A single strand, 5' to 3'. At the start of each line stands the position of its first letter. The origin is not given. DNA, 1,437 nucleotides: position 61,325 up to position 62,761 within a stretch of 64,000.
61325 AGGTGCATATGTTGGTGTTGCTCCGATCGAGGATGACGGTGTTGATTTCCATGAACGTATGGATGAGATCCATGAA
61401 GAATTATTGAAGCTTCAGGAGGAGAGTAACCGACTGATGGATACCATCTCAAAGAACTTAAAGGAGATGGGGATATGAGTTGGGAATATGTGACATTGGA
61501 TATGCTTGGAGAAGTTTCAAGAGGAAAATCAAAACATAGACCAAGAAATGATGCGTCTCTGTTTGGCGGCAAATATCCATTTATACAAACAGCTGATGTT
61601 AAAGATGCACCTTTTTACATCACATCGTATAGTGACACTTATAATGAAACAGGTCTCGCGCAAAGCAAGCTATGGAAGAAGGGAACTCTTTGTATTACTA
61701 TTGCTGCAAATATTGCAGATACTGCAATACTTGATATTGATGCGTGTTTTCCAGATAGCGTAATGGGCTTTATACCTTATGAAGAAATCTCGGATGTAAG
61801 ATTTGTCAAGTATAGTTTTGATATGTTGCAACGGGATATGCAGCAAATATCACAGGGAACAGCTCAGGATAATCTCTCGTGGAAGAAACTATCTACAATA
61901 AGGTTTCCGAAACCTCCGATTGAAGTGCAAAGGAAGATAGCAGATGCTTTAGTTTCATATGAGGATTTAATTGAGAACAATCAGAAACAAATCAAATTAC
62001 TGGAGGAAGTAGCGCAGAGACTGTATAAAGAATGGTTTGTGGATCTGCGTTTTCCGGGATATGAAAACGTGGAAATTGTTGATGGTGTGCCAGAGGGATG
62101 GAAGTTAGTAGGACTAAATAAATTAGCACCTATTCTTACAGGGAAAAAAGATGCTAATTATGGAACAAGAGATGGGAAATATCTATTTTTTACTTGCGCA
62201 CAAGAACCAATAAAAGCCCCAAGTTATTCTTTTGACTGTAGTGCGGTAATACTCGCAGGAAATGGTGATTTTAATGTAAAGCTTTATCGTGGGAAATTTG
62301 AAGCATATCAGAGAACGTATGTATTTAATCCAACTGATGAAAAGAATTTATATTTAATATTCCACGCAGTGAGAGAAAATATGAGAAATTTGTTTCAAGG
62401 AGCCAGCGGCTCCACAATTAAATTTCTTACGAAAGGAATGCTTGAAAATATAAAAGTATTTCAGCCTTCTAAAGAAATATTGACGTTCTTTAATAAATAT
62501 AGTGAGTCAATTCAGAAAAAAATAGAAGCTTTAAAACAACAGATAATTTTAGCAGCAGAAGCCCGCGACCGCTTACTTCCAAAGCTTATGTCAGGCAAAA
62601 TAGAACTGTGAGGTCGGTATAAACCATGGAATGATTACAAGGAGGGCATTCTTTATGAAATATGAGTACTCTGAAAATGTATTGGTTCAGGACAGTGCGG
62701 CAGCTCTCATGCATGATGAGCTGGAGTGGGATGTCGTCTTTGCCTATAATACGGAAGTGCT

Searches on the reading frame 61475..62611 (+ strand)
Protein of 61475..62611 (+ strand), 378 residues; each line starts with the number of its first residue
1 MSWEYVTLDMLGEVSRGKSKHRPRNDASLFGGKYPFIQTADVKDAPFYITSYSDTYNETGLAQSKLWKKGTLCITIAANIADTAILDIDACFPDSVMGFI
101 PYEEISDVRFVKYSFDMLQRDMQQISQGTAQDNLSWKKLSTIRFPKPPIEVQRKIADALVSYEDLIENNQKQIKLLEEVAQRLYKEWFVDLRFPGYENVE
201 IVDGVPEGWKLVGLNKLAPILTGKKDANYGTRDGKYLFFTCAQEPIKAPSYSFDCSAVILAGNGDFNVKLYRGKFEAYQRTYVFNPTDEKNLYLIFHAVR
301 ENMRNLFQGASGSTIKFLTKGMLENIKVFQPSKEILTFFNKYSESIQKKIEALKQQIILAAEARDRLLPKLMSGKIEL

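Call 3: search_protein_families(library=pfam, proteins=[window:61475-62611:+], max_evalue=1)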
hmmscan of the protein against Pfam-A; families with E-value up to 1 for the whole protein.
window:61475-62611:+ (378 aa): 1 family
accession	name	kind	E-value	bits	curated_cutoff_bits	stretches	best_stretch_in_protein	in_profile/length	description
PF01420.25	Methylase_S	-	3.4e-27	96.2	22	2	3-177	4-167/168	Type I restriction modification DNA specificity domain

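Call 4: search_protein_families(library=padloc, proteins=[window:61475-62611:+], max_evalue=1)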
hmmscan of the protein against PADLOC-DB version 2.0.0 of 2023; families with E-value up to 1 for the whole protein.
window:61475-62611:+ (378 aa): 112 families (the best 25 are shown)
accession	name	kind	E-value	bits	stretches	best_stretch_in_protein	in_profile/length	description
PDLC03133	Specificity_I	-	3.5e-97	324.1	2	8-218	11-221/417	Type I specificity subunit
PDLC03092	Specificity_I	-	1.2e-63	213.8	2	1-225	1-223/397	Type I specificity subunit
PDLC03068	Specificity_I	-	4e-62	208.6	1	3-378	4-397/403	Type I specificity subunit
PDLC03099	Specificity_I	-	8.4e-59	197.7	3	108-227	91-219/405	Type I specificity subunit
PDLC03122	Specificity_I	-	6.5e-52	174.7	1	12-183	202-377/387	Type I specificity subunit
PDLC03168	Specificity_I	-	7.1e-49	165.5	2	2-190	4-193/459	Type I specificity subunit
PDLC03138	Specificity_I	-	4.7e-43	145.9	3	203-351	101-252/485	Type I specificity subunit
PDLC03089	Specificity_I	-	3.2e-42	143.2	2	3-191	5-197/446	Type I specificity subunit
PDLC03163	Specificity_I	-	6.3e-39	132.3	2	3-232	4-247/434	Type I specificity subunit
PDLC03172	Specificity_I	-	1.1e-36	124.9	2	107-234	113-246/431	Type I specificity subunit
PDLC03086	Specificity_I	-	2.2e-36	123.8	2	24-190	28-201/458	Type I specificity subunit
PDLC03164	Specificity_I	-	3.2e-35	120.3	1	25-378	20-396/409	Type I specificity subunit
PDLC03154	Specificity_I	-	1.3e-34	118.4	1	3-376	4-393/406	Type I specificity subunit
PDLC03066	Specificity_I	-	4.4e-29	99.5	1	89-377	109-433/441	Type I specificity subunit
PDLC03090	Specificity_I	-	5.3e-28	96.4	2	3-186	237-425/434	Type I specificity subunit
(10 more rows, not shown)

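Call 52: find_encoding_contigs(protein=window:61475-62611:+, flank=10000, max_places=4)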
Protein window:61475-62611:+ (378 aa): 9 contigs read that carry it; 4 places shown.
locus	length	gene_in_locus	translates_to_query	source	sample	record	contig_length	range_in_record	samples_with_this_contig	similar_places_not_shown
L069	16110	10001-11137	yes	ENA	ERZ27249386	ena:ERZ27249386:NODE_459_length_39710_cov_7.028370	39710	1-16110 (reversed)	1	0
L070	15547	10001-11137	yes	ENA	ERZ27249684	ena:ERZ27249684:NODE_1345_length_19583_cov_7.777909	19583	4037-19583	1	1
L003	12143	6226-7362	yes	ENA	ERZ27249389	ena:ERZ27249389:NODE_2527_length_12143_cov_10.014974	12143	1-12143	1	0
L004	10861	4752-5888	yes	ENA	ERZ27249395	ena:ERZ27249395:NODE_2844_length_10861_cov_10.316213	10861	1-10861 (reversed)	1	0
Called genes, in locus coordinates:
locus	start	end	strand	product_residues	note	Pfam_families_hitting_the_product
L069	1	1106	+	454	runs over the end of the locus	PF13421:Band_7_1, PF01145:Band_7 (weak)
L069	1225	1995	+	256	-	-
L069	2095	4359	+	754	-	PF00580:UvrD-helicase, PF13245:AAA_19, PF13604:AAA_30 (faint), PF13361:UvrD_C, PF13538:UvrD_C_2 (faint), PF21196:PcrA_UvrD_tudor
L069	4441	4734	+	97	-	-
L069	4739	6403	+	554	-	PF05958:tRNA_U5-meth_tr, PF01555:N6_N4_Mtase (faint), PF05175:MTS (weak), PF13649:Methyltransf_25 (weak), PF13847:Methyltransf_31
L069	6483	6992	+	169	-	PF14280:DUF4365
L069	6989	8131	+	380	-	-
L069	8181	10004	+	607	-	PF12161:HsdM_N, PF02384:N6_Mtase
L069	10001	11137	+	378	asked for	PF01420:Methylase_S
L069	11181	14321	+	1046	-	PF04313:HSDR_N, PF04851:ResIII, PF18766:SWI2_SNF2, PF22679:T1R_D3-like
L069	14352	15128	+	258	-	-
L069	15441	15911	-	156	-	PF12844:HTH_19 (weak), PF01381:HTH_3, PF13443:HTH_26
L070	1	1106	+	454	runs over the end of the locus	PF13421:Band_7_1, PF01145:Band_7 (weak)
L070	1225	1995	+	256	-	-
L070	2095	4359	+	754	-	PF00580:UvrD-helicase, PF13245:AAA_19, PF13604:AAA_30 (faint), PF13361:UvrD_C, PF13538:UvrD_C_2 (faint), PF21196:PcrA_UvrD_tudor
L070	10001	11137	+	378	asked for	PF01420:Methylase_S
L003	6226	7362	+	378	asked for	PF01420:Methylase_S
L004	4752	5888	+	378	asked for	PF01420:Methylase_S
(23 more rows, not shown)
